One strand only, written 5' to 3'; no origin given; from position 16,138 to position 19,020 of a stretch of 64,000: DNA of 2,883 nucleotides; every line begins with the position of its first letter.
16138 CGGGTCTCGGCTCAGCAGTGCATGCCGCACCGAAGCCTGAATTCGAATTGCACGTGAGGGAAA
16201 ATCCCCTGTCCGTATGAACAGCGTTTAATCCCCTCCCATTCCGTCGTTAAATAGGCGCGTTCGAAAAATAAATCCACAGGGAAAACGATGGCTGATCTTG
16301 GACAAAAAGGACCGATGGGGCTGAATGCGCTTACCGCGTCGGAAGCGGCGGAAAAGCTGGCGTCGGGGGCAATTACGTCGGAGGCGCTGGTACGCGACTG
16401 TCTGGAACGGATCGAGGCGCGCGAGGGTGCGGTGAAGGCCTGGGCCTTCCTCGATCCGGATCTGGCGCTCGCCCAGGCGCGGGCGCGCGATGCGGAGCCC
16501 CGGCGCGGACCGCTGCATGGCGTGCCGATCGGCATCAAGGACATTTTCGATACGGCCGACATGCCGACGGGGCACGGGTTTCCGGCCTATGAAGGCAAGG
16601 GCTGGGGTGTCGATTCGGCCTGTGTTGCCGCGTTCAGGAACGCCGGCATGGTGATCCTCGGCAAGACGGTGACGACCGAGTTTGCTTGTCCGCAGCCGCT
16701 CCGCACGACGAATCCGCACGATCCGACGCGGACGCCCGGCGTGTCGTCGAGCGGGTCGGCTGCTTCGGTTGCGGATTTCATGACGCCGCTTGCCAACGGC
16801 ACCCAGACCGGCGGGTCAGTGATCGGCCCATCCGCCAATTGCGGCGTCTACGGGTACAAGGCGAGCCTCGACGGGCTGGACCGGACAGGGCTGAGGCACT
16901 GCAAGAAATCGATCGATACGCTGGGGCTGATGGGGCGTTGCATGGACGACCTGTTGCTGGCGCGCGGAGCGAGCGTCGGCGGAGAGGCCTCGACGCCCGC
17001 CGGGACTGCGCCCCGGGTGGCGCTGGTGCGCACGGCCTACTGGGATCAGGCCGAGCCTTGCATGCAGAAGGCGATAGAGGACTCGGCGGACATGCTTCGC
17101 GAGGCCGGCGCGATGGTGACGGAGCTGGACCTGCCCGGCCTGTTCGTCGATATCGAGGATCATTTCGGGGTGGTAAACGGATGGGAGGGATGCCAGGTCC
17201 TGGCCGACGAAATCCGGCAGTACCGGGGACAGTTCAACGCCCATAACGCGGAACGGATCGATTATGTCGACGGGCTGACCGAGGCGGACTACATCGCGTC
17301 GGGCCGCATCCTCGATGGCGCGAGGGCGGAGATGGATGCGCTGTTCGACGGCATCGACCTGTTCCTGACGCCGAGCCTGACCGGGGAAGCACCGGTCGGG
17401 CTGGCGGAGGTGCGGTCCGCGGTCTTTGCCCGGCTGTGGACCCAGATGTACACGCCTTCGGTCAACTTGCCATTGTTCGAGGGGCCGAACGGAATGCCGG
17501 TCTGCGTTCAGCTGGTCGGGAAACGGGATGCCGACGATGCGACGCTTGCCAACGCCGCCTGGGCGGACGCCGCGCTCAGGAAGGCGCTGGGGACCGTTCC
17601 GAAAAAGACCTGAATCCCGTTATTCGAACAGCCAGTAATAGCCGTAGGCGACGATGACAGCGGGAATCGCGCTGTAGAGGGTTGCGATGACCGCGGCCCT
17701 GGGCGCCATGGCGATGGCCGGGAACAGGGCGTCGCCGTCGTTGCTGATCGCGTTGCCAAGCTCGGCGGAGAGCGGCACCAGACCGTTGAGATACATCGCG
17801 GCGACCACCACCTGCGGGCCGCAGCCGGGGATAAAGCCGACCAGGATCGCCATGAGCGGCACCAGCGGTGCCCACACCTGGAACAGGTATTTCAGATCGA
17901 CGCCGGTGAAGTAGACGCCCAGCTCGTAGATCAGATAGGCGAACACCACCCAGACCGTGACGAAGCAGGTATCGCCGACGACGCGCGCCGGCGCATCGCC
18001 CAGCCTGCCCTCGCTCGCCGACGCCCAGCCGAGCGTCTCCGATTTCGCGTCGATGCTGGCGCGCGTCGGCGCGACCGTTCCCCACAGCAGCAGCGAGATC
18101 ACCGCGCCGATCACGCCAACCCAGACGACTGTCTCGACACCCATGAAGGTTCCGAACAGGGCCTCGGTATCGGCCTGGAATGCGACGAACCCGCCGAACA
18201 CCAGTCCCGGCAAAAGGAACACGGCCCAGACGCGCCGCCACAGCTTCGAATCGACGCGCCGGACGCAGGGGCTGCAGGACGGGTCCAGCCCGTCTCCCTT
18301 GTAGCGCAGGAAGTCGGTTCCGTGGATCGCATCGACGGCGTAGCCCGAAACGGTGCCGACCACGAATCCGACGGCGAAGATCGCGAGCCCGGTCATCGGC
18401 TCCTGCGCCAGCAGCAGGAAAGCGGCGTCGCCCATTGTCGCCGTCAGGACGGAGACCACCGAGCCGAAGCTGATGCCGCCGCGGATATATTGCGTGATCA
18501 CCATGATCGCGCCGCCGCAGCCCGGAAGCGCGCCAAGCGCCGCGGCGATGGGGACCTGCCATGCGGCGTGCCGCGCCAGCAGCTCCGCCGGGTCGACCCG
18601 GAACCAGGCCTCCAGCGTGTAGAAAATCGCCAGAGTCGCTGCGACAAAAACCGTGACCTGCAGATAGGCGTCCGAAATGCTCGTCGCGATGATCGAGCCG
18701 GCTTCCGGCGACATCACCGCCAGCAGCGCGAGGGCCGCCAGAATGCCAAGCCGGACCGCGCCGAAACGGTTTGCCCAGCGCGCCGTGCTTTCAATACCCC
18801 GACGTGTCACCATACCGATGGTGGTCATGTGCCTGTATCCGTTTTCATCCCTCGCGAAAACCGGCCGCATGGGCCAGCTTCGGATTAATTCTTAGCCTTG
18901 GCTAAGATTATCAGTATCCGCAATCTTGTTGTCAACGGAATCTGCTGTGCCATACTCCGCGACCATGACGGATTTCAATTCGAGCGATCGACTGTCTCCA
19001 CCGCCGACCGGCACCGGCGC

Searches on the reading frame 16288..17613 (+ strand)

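Call 62: search_protein_families(library=ncbifam, proteins=[window:16288-17613:+], max_evalue=1e-10)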
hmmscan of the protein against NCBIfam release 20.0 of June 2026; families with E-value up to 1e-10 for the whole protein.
window:16288-17613:+ (441 aa): 25 families
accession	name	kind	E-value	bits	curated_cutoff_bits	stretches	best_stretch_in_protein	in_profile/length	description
NF005688.0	PRK07488.1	equivalog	2.2e-53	181.9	532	1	11-292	7-299/474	indoleacetamide hydrolase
NF004815.0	PRK06169.1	equivalog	2.6e-47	161.5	506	1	10-433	5-462/471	amidase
NF004816.0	PRK06170.1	equivalog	1.8e-45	155.5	503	1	14-279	11-306/493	amidase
NF005460.0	PRK07056.1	subfamily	1.9e-42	145.8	447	1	18-384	11-398/457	amidase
NF005687.0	PRK07487.1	subfamily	8.1e-42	143.6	428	1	14-428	7-454/468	amidase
NF009119.0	PRK12470.1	equivalog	2e-38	132.6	498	1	16-431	10-453/462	amidase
NF004766.0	PRK06102.1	equivalog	4.6e-38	131.5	559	1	15-432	8-453/455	amidase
NF006169.0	PRK08310.1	equivalog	8.5e-38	130.7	391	1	63-424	13-388/395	amidase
NF006631.0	PRK09201.1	equivalog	1.3e-37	129.6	461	1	12-424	4-449/466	AtzE family amidohydrolase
NF005686.0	PRK07486.1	subfamily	9.2e-37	126.8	465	1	11-243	10-254/486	amidase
TIGR00132.1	gatA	equivalog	4.5e-36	124.6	481.1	1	23-225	4-213/466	Asp-tRNA(Asn)/Glu-tRNA(Gln) amidotransferase subunit GatA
NF004622.0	PRK05962.1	equivalog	1.1e-35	123.3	463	1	37-370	10-359/431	amidase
NF005899.0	PRK07869.1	equivalog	2e-34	119.2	418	1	14-424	14-455/471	amidase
TIGR02715.1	amido_AtzE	subfamily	2.2e-33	115.9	425.75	1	17-423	2-441/452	AtzE family amidohydrolase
NF004717.0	PRK06061.1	equivalog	4.1e-32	111.5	498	1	14-428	16-465/483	amidase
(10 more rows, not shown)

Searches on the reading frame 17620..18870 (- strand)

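Call 62: search_protein_families(library=ncbifam, proteins=[window:17620-18870:-], max_evalue=1e-10)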
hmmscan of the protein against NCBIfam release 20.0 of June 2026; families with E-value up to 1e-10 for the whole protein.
window:17620-18870:- (416 aa): 1 family
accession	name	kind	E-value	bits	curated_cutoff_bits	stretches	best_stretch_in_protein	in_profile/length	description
NF037962.1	arsenic_eff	subfamily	1.1e-63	215.3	100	1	67-408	1-287/287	arsenic efflux protein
